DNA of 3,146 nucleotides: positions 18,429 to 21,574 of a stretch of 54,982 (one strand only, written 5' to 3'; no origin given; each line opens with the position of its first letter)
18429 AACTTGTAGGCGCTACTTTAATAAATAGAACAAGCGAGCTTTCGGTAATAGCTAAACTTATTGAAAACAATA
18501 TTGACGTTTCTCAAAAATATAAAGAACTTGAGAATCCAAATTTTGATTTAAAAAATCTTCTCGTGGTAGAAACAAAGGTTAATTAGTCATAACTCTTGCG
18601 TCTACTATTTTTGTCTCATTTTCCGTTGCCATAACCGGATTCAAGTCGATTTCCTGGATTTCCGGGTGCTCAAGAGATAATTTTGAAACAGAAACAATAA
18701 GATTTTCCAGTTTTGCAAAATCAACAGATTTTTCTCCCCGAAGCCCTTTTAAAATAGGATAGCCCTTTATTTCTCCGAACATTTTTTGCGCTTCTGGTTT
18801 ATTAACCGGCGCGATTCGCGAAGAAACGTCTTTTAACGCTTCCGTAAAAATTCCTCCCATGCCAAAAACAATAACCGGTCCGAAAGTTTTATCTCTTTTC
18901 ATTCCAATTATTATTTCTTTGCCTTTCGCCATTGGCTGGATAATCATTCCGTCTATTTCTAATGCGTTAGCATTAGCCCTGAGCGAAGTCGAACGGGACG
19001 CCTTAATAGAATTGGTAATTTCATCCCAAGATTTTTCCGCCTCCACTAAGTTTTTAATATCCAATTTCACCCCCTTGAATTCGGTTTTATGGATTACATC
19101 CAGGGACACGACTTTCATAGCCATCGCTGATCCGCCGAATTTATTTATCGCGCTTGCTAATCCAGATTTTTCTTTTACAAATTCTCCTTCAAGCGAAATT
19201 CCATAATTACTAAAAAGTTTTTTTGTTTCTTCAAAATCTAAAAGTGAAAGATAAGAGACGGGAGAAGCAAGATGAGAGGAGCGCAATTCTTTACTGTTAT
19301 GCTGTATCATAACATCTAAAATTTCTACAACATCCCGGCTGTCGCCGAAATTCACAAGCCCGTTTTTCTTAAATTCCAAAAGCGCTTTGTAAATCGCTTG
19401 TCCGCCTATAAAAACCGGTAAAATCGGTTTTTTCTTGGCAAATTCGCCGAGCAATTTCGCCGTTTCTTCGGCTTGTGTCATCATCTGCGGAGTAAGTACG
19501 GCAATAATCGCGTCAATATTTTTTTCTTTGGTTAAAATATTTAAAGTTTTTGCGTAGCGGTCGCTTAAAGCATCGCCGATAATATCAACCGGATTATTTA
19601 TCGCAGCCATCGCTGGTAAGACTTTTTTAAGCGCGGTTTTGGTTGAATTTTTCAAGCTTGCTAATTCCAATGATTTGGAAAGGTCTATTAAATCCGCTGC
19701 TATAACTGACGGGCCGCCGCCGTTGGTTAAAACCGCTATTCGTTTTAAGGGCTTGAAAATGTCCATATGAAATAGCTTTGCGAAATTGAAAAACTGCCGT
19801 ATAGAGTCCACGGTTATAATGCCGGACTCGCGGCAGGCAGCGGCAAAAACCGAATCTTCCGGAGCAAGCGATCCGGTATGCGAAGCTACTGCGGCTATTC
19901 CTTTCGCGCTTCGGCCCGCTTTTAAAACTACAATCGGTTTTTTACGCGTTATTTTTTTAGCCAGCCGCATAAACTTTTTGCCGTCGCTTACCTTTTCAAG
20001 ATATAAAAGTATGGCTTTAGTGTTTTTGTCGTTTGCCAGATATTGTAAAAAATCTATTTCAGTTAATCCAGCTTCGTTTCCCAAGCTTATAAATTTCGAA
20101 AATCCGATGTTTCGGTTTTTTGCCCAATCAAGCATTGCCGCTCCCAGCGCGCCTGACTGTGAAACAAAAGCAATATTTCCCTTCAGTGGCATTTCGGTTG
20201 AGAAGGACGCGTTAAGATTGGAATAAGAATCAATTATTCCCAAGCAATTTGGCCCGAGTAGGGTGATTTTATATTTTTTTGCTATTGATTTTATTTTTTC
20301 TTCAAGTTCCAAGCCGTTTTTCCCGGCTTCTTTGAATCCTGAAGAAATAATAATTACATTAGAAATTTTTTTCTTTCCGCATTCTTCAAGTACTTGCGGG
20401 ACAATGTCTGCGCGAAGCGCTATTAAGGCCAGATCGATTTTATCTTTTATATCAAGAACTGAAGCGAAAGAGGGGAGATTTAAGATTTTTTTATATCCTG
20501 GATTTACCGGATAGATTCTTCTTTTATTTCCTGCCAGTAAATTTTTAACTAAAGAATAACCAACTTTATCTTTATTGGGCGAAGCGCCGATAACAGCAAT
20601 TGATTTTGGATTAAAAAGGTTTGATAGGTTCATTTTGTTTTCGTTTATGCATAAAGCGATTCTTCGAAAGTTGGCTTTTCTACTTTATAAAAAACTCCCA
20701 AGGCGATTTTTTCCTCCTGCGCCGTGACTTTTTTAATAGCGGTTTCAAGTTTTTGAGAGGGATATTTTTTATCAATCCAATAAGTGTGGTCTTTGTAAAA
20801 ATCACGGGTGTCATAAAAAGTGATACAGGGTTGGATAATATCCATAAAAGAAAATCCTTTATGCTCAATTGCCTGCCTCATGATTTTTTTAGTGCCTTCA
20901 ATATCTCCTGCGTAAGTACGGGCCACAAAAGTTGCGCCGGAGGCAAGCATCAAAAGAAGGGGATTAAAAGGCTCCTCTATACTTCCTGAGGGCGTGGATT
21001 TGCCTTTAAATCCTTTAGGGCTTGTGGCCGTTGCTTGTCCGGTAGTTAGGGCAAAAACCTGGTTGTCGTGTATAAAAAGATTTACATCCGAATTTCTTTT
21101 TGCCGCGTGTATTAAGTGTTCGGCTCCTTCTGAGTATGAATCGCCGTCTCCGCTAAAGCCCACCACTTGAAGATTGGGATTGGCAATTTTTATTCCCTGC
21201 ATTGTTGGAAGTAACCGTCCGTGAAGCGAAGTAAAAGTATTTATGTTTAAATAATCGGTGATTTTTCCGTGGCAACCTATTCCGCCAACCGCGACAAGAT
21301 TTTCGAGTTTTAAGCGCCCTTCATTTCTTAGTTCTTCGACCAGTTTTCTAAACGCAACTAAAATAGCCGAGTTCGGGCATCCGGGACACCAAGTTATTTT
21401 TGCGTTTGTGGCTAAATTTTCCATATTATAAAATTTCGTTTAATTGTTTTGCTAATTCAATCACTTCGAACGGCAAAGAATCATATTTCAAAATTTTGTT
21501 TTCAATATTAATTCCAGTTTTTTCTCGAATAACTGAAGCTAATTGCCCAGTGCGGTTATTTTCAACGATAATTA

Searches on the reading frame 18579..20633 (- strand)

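Call 67: search_protein_families(library=pfam, proteins=[window:18579-20633:-], max_evalue=0.00001)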
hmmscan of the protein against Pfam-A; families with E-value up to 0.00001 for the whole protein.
window:18579-20633:- (684 aa): 4 families
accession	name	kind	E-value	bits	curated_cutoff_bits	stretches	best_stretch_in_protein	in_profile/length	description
PF13549.11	ATP-grasp_5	-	9.9e-60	202.1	27.6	1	464-681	9-219/221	ATP-grasp domain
PF13607.11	Succ_CoA_lig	-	3.4e-56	189.2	27.4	1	151-288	1-138/138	Succinyl-CoA ligase like flavodoxin domain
PF13380.12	CoA_binding_2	-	7.3e-26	91.3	22.8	1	10-134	1-114/116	CoA binding domain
PF02629.25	CoA_binding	-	7e-12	46.4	22.3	1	8-99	2-97/97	CoA binding domain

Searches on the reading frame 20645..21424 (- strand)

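Call 68: search_protein_families(library=pfam, proteins=[window:20645-21424:-], max_evalue=0.00001)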
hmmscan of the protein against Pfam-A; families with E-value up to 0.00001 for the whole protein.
window:20645-21424:- (259 aa): 2 families
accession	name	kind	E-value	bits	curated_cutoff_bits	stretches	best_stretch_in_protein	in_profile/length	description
PF02775.26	TPP_enzyme_C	-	1.2e-25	90.6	21.9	1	48-196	1-151/151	Thiamine pyrophosphate enzyme, C-terminal TPP binding domain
PF12367.13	PFO_beta_C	-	1.7e-12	47.7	24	1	200-257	1-61/66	Pyruvate ferredoxin oxidoreductase beta subunit C terminal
